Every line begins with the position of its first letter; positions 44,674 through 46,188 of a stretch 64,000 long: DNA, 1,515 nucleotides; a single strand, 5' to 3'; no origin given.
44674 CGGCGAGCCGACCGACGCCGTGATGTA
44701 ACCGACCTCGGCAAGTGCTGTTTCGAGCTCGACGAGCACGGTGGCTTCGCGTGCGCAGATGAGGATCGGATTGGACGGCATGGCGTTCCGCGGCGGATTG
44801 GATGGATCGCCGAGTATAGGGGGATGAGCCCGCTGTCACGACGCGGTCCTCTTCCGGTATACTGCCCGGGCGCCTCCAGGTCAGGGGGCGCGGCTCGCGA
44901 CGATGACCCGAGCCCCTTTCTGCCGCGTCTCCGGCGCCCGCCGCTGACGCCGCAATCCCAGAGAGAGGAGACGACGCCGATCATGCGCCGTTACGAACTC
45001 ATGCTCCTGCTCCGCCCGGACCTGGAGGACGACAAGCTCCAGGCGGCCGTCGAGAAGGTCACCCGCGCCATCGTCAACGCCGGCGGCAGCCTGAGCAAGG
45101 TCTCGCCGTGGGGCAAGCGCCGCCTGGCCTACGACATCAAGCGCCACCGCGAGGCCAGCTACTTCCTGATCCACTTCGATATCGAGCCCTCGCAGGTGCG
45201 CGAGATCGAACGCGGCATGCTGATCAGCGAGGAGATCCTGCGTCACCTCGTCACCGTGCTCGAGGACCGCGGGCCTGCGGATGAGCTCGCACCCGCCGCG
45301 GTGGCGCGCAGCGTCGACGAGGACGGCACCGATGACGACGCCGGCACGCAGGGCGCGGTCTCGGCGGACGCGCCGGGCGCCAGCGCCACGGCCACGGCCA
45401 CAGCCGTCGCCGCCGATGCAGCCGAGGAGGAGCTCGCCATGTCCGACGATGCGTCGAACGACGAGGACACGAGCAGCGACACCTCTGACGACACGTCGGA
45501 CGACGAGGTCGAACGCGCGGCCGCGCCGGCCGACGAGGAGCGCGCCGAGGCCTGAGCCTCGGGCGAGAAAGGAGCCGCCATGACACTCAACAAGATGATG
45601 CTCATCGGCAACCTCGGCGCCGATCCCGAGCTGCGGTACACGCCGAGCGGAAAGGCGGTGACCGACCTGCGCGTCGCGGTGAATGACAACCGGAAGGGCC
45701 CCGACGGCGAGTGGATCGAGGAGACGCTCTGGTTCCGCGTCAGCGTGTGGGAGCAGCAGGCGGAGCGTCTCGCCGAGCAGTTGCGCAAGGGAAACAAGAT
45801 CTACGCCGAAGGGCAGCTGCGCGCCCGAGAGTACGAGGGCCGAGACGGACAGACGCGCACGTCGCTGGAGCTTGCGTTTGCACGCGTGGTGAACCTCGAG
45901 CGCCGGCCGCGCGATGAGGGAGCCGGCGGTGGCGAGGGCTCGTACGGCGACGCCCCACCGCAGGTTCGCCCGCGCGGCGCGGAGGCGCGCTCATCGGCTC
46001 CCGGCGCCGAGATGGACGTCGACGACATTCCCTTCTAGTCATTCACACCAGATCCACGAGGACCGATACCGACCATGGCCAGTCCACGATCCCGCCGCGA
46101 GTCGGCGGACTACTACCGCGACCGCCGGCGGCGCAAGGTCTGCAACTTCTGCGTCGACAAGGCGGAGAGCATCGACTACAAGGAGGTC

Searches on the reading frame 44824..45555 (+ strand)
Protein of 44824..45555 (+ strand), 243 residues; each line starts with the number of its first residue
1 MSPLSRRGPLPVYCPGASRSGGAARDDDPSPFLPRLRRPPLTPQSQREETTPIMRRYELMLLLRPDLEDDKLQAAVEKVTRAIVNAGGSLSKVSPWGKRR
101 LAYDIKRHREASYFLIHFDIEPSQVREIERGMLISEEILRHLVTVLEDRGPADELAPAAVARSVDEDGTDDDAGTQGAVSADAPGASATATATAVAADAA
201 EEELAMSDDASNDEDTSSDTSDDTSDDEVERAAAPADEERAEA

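Call 70: search_protein_families(library=pfam, proteins=[window:44824-45555:+], max_evalue=1)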
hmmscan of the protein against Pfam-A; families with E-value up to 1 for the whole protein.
window:44824-45555:+ (243 aa): 3 families
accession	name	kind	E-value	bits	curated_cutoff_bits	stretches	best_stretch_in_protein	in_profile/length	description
PF01250.22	Ribosomal_S6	-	2e-28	98.8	27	1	56-143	1-88/90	Ribosomal protein S6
PF18165.6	pP_pnuc_1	-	0.071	13.2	26.3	1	43-93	57-107/133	Predicted pPIWI-associating nuclease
PF23503.1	Microp_apicomplexa_5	-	0.22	12.7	27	1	185-229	17-61/90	Apicomplexa small protein domain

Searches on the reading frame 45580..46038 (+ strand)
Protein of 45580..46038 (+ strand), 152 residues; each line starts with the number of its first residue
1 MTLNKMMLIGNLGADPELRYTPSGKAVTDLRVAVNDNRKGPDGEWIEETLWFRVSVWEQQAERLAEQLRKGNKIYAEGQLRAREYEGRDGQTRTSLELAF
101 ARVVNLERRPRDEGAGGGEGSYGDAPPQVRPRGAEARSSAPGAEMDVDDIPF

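Call 70: search_protein_families(library=pfam, proteins=[window:45580-46038:+], max_evalue=1)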
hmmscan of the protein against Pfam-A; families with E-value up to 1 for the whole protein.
window:45580-46038:+ (152 aa): 4 families
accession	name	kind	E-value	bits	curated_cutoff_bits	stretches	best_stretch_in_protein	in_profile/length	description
PF00436.31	SSB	-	6e-32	110.2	26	1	3-103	1-101/104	Single-strand binding protein family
PF01336.31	tRNA_anti-codon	-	0.0069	16.7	27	1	53-86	30-62/75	OB-fold nucleic acid binding domain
PF22657.2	SSB_1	-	0.0094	16.6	27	1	4-82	1-77/91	Another single-strand binding protein family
PF13742.12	tRNA_anti_2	-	0.14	12.8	27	1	52-87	50-85/95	OB-fold nucleic acid binding domain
